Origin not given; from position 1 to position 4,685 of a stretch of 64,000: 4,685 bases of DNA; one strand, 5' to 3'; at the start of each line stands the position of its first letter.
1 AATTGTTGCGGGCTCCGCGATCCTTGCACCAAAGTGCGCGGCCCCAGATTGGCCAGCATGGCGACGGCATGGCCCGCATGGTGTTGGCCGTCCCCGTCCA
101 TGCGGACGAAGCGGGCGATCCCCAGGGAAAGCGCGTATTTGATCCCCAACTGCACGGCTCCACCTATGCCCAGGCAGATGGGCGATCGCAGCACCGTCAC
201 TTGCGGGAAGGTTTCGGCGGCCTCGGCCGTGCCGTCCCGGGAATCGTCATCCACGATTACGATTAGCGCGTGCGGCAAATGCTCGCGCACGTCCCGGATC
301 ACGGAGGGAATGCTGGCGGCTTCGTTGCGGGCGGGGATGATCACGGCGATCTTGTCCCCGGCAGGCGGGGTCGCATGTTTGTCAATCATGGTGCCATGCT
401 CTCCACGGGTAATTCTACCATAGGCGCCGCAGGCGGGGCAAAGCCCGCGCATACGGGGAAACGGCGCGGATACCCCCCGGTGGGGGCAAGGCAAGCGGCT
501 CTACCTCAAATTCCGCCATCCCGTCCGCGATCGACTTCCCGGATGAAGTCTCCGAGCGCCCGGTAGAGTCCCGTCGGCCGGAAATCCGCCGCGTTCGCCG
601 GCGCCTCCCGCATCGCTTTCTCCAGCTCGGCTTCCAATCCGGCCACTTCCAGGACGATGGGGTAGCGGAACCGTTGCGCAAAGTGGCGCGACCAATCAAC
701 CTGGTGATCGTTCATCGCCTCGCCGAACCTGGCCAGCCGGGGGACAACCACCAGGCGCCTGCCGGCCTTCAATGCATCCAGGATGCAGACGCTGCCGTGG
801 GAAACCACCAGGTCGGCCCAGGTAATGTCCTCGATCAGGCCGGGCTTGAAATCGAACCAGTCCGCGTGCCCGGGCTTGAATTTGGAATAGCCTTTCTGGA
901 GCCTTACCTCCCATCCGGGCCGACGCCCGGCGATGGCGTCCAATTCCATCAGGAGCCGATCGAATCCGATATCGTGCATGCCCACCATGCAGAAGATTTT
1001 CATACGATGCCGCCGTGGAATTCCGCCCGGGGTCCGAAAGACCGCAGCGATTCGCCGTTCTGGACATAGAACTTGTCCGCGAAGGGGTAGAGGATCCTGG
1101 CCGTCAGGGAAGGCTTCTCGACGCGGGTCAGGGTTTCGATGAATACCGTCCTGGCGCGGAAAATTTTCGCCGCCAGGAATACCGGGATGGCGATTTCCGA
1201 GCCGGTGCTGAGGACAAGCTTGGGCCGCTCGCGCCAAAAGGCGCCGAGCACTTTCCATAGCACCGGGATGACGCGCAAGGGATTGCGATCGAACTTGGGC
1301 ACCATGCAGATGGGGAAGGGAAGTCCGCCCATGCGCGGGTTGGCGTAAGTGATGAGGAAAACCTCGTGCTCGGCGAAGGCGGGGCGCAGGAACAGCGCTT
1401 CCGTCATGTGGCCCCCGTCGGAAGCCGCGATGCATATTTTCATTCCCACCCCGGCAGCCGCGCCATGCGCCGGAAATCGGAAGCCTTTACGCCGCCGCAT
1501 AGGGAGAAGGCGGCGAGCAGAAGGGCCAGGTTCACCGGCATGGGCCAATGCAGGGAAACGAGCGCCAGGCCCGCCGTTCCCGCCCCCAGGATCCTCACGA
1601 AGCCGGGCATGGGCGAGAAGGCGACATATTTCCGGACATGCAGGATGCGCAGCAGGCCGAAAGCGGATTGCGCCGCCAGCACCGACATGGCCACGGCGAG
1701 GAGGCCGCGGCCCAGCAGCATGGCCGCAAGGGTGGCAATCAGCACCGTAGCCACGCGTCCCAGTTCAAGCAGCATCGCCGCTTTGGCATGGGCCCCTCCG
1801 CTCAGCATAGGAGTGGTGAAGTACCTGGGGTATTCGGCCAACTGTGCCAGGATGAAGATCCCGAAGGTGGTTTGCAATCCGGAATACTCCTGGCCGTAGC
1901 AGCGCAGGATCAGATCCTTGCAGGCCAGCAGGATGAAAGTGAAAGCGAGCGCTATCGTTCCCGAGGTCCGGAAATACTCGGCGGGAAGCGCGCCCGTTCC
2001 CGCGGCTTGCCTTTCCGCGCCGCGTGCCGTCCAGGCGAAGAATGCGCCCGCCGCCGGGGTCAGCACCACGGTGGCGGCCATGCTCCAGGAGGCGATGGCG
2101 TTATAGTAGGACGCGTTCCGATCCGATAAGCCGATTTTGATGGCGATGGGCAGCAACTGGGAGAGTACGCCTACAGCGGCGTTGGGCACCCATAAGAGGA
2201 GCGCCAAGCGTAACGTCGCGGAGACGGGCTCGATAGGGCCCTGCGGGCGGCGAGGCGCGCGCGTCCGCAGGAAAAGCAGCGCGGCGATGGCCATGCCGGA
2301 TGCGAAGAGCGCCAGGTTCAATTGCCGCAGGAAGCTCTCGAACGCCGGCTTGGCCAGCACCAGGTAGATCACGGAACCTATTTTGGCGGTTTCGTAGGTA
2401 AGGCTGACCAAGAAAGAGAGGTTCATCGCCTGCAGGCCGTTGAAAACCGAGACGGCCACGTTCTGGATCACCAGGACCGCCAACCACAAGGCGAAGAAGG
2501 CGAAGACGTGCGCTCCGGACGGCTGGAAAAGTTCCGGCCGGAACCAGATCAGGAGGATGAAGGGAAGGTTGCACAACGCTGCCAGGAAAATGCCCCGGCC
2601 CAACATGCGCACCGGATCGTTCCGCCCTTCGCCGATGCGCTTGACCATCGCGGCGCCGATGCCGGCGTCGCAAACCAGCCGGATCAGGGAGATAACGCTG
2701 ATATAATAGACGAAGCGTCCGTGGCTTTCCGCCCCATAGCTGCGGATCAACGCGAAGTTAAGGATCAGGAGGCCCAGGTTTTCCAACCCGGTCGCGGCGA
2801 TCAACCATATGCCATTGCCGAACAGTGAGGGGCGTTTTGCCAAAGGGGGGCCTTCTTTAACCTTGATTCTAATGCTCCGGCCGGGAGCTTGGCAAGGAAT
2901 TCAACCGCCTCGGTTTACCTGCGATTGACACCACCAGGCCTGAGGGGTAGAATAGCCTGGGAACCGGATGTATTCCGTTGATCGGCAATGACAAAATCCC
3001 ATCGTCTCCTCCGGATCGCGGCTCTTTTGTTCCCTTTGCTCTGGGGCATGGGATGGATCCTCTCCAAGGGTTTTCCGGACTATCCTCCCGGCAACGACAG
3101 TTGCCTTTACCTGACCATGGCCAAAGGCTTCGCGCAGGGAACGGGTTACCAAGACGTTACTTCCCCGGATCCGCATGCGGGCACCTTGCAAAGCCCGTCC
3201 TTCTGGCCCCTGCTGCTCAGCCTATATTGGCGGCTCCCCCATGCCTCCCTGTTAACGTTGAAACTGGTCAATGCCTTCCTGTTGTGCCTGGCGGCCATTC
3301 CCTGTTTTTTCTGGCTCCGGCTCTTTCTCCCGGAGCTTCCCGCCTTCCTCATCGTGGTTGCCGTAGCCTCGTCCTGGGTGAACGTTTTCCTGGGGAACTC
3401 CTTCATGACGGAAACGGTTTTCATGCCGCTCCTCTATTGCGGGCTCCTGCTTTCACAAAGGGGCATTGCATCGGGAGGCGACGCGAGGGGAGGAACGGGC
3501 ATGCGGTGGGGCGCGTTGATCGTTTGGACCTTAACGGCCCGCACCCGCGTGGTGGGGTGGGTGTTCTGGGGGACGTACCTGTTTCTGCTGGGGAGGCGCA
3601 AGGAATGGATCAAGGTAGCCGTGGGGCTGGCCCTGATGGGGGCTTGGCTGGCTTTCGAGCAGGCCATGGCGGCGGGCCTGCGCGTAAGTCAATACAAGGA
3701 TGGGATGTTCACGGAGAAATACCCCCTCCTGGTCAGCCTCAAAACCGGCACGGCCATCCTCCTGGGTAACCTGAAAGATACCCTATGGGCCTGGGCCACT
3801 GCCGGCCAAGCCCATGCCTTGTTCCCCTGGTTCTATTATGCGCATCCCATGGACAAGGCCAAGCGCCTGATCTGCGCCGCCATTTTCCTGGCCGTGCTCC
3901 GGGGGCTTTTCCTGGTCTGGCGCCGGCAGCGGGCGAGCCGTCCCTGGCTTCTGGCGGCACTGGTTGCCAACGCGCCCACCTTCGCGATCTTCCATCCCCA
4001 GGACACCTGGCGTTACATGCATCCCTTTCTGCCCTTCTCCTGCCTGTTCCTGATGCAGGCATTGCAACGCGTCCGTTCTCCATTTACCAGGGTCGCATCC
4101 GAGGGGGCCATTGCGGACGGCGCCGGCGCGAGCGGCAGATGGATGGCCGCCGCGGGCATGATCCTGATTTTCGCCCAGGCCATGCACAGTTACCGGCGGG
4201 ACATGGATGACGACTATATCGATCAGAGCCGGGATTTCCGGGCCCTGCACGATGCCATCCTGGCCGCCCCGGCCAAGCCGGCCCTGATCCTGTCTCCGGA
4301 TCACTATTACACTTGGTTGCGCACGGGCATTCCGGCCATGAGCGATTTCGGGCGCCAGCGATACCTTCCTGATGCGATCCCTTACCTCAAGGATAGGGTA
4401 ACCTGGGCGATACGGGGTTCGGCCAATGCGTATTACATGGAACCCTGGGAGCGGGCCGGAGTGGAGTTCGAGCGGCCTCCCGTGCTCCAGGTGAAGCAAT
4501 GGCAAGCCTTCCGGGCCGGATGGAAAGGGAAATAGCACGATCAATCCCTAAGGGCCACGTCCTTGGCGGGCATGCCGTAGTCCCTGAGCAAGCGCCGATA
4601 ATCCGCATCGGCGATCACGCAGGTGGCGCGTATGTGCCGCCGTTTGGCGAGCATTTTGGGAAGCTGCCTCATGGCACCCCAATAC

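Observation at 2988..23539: Arn/Flm/Lgm-like lipid-linked aminosugar modification pathway with acetyl protection and four GT-C candidates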

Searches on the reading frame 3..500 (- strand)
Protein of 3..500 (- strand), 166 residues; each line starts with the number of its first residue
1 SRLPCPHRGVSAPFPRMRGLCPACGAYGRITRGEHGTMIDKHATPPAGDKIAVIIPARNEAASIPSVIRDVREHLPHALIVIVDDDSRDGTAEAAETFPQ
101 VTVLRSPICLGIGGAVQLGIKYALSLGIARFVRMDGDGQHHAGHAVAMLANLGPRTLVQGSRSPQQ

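Call 7: search_protein_families(library=ncbifam, proteins=[window:3-500:-], max_evalue=0.001)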
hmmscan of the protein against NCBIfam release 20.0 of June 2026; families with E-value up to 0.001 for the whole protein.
window:3-500:- (166 aa): 9 families
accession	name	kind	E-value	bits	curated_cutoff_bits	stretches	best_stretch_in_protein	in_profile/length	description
NF058614.1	PPMAGASynPpgS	equivalog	7.8e-20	71.3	370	1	52-153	3-102/226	polyprenyl-phospho-N-acetylgalactosaminyl synthase PpgS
TIGR03469.1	HpnB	hypoth_equivalog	1.5e-09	37.4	379.25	1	41-102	36-99/386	hopene-associated glycosyltransferase HpnB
TIGR04182.1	glyco_TIGR04182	equivalog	1.5e-08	34.4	325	1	51-152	2-97/293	S-layer glycoprotein N-glycosyltransferase AglJ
TIGR04283.1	glyco_like_mftF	equivalog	9.4e-08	31.9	182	1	51-117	1-65/221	TIGR04283 family arsenosugar biosynthesis glycosyltransferase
NF010496.0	PRK13915.1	equivalog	1e-07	31.4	262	1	47-98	29-84/307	glucosyl-3-phosphoglycerate synthase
NF053846.1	glyco_with_XrtP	equivalog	1.3e-06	27.3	520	1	53-95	45-87/440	XrtP-associated glycosyltransferase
TIGR03965.1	mycofact_glyco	equivalog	2.1e-06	26.9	280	1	41-150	66-177/467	mycofactocin biosynthesis glycosyltransferase MftF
NF050113.1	gal_furan_GlfT1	equivalog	5.2e-05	22.7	330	1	65-152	16-104/290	galactofuranosyltransferase GlfT1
TIGR03937.1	PgaC_IcaA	equivalog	0.00012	21.1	422.3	1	46-123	42-124/407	poly-beta-1,6-N-acetyl-D-glucosamine synthase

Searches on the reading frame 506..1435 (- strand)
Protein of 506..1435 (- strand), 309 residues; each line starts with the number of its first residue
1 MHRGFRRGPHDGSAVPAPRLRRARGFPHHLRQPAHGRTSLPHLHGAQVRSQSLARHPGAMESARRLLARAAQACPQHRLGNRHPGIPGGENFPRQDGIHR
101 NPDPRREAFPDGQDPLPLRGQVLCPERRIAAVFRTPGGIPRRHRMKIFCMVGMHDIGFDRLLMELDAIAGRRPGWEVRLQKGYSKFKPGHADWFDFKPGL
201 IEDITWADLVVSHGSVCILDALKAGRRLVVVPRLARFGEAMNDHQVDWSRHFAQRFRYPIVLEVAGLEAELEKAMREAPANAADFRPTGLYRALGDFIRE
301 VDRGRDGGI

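Call 4: search_protein_families(library=pfam, proteins=[window:506-1435:-], max_evalue=0.01)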
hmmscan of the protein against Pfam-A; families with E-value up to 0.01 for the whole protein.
window:506-1435:- (309 aa): 1 family
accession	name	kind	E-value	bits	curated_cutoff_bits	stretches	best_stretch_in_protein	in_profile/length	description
PF04101.22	Glyco_tran_28_C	-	5.5e-09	36.7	22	1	180-282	47-148/166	Glycosyltransferase family 28 C-terminal domain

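Call 6: search_protein_families(library=ncbifam, proteins=[window:506-1435:-], max_evalue=0.001)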
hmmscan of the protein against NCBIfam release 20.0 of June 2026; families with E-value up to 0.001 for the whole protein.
window:506-1435:- (309 aa): 2 families
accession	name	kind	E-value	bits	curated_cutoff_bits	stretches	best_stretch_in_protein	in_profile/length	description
NF041548.1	PssE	equivalog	6.1e-21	74.9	120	1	147-278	1-127/146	PssE/Cps14G family polysaccharide biosynthesis glycosyltransferase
NF046028.1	GluronsyltaseWelK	equivalog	1e-08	34.7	400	1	144-281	166-308/319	beta-1,4-glucuronosyltransferase WelK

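Call 25: find_encoding_contigs(protein=window:506-1435:-, flank=10000, max_places=3)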
Protein window:506-1435:- (309 aa): no gene with exactly this product is on record in the collection.

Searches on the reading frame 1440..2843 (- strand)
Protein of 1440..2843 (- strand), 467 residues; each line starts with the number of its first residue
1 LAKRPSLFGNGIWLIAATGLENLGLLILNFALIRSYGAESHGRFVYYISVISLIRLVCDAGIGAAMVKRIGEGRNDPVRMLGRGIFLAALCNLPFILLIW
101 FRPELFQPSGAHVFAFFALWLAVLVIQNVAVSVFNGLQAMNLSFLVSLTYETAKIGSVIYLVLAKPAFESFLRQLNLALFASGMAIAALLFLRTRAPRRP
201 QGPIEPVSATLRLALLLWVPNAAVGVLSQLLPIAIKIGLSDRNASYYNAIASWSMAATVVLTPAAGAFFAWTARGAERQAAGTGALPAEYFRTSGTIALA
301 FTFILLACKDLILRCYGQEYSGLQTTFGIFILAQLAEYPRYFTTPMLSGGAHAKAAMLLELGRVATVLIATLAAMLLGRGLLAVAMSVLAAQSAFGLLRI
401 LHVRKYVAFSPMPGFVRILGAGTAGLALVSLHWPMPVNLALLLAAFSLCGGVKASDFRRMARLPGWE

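Call 4: search_protein_families(library=pfam, proteins=[window:1440-2843:-], max_evalue=0.01)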
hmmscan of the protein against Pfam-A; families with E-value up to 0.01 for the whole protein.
window:1440-2843:- (467 aa): 1 family
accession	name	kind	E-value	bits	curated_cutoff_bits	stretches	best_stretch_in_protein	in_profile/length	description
PF01943.22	Polysacc_synt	-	7.9e-10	39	28.2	1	10-269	4-267/274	Polysaccharide biosynthesis protein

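Call 6: search_protein_families(library=ncbifam, proteins=[window:1440-2843:-], max_evalue=0.001)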
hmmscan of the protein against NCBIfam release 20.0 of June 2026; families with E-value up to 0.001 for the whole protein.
window:1440-2843:- (467 aa): 0 families

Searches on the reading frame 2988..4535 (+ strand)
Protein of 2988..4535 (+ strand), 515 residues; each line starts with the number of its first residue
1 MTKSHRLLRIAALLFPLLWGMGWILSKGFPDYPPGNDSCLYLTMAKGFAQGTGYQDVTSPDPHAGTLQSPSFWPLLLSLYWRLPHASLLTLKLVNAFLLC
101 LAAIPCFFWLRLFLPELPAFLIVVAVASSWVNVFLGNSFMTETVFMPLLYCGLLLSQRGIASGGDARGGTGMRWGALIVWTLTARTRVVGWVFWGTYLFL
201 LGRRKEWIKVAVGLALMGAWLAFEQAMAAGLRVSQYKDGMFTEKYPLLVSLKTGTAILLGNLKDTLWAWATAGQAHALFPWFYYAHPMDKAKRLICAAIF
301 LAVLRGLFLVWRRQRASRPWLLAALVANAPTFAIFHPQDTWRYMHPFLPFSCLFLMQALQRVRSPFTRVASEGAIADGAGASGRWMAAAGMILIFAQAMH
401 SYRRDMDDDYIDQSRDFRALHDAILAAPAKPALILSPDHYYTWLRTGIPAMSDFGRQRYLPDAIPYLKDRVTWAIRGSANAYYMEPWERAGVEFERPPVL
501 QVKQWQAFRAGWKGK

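Call 4: search_protein_families(library=pfam, proteins=[window:2988-4535:+], max_evalue=0.01)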
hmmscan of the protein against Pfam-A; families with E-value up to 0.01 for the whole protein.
window:2988-4535:+ (515 aa): 0 families

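Call 6: search_protein_families(library=ncbifam, proteins=[window:2988-4535:+], max_evalue=0.001)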
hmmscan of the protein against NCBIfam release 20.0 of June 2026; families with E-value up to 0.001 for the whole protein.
window:2988-4535:+ (515 aa): 0 families

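Call 26: find_encoding_contigs(protein=window:2988-4535:+, flank=10000, max_places=3)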
Protein window:2988-4535:+ (515 aa): no gene with exactly this product is on record in the collection.

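Call 31: find_homologous_proteins(query=window:3048-4535:+, max_evalue=0.00001)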
Query window:3048-4535:+ (495 aa): 5 proteins with E <= 0.00001 among 8000 candidates.
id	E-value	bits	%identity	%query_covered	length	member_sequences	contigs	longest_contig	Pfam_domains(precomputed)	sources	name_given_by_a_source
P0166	0.0e+0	1149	100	100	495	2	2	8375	-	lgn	-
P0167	6.8e-250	848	72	100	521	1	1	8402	-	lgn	-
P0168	6.1e-232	789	67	100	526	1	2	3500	-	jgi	jgi:hypothetical protein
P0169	2.0e-214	731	64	100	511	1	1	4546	-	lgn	-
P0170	6.6e-101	357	42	98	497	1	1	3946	-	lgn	-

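Call 48: search_protein_representatives(alignment_id=A3)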
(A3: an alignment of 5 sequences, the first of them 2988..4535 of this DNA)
Query: 5 sequences, 515 profile positions. Proteins with E-value up to 0.001 (for the whole library): 233; up to 1e-10: 35; up to 1e-30: 28. The best 150 are listed.
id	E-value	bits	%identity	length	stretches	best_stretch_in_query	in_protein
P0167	3.9e-293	989.2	-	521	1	1-515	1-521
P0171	8.4e-173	592.2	-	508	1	8-513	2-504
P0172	2.5e-143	494.9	-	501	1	6-511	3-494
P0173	1.1e-106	374.0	-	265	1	240-515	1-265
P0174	9.5e-102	357.7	-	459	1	43-509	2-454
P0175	7.8e-89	315.1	-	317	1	189-513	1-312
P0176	6.3e-75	269.2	-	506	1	11-479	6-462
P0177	3.1e-73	263.6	-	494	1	7-452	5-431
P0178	3.0e-72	260.4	-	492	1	7-476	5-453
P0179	1.7e-69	251.3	-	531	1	9-452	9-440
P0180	3.2e-68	247.1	-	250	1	256-513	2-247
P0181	1.0e-67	245.5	-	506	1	4-511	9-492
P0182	1.8e-66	241.3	-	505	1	6-477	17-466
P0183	6.4e-65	236.2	-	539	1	13-478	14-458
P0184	1.1e-64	235.5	-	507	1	7-511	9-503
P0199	2.4e-22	95.7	-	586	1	14-451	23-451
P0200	1.9e-20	89.5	-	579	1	15-447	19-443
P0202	4.0e-11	58.7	-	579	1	33-222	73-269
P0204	6.0e-11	58.1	-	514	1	22-223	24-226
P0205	1.3e-10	57.1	-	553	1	14-403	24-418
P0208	2.5e-10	56.1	-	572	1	17-373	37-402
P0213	1.1e-09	53.9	-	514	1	26-473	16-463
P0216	1.8e-09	53.3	-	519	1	21-425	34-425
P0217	1.9e-09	53.2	-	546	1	14-402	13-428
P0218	2.0e-09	53.1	-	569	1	14-367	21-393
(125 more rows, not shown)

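Call 49: search_protein_families(library=pfam, proteins=[P0199, P0200, P0202, P0204, P0205, P0208, P0213, P0216, P0217, P0218], max_evalue=0.001)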
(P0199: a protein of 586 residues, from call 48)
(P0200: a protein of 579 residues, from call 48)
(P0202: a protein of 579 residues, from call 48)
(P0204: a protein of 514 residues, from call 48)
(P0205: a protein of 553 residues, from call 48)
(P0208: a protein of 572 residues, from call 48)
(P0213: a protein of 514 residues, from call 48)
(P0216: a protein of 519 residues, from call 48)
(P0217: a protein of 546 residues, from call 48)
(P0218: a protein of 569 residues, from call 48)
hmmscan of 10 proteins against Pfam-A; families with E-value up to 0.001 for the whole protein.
P0199 (586 aa): 1 family
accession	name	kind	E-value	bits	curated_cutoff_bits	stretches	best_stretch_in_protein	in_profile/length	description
PF13231.12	PMT_2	-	4.2e-05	24.2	26.1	1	81-218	6-145/160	Dolichyl-phosphate-mannose-protein mannosyltransferase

P0200 (579 aa): 1 family
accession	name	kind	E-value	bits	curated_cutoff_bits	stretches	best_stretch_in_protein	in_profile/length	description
PF13231.12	PMT_2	-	0.0006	20.5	26.1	1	76-216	6-153/160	Dolichyl-phosphate-mannose-protein mannosyltransferase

P0202 (579 aa): 0 families

P0204 (514 aa): 0 families

P0205 (553 aa): 1 family
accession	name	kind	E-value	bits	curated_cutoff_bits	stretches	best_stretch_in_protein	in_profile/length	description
PF13231.12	PMT_2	-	2.2e-07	31.6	26.1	1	78-217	3-144/160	Dolichyl-phosphate-mannose-protein mannosyltransferase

P0208 (572 aa): 0 families

P0213 (514 aa): 2 families
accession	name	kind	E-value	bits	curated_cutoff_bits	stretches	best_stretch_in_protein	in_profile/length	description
PF13231.12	PMT_2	-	7.3e-05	23.5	26.1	1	62-222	5-160/160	Dolichyl-phosphate-mannose-protein mannosyltransferase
PF09594.16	GT87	-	0.0003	21.1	25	1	69-321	7-231/237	Glycosyltransferase family 87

P0216 (519 aa): 0 families

P0217 (546 aa): 0 families

P0218 (569 aa): 1 family
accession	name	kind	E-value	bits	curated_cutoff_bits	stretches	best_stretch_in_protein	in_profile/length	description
PF13231.12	PMT_2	-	4.3e-07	30.7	26.1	1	75-229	3-149/160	Dolichyl-phosphate-mannose-protein mannosyltransferase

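Call 54: predict_structure(alignment_id=A3)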
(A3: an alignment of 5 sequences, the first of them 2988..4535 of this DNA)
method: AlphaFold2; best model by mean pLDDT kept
length: 515 residues; sequences in the alignment: 5
mean_pLDDT: 50.1   pTM: 0.40
mean pLDDT of the five models: 50.1, 50.0, 47.5, 47.5, 39.0
residues with pLDDT >= 90: 0; 70-90: 40; 50-70: 187; < 50: 288
segments of 3 or more residues with pLDDT < 50: 1-8, 11-13, 15-17, 19-43, 45-72, 78-86, 98-147, 185-193, 223-258, 260-262, 284-286, 326-343, 360-391, 396-415, 443-447, 454-458, 498-503
pLDDT, mean of each block of 10 residues (from residue 1): 47 47 41 35 47 38 35 48 48 50 42 39 45 39 46 57 59 68 48 51 66 64 38 23 28 43 53 51 53 66 71 55 46 43 51 59 39 38 44 48 37 47 59 62 52 52 69 67 66 62 62 70
secondary structure, 60 per line:
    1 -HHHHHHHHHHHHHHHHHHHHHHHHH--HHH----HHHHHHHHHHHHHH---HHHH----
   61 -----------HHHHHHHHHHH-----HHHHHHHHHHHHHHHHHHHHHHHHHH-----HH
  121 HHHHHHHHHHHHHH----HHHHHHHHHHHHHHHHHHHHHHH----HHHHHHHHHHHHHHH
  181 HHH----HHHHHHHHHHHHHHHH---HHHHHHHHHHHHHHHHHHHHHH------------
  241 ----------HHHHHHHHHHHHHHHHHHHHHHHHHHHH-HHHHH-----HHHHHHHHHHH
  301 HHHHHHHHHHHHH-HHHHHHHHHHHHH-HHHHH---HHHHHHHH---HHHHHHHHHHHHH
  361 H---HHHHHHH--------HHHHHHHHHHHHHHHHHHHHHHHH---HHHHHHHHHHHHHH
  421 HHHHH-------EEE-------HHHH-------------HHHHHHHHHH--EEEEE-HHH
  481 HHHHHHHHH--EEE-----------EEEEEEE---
elements in order: H2-26 H36-49 H53-56 H72-82 H88-113 H119-134 H139-161 H166-183 H188-203 H207-228 H251-278 H280-284 H290-313 H315-327 H329-333 H337-344 H348-361 H365-371 H380-403 H407-425 E433-435 H443-446 H460-469 E472-476 H478-489 E492-494 E506-512

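Call 69: search_solved_structures(query=A5, max_evalue=10)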
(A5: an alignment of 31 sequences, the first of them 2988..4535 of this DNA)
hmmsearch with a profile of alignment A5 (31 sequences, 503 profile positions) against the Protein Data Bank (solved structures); distinct sequences matched with E-value up to 10: 1.
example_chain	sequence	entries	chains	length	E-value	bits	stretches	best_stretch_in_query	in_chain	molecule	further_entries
5vfx_A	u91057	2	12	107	0.28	13.2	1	405-472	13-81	TcpK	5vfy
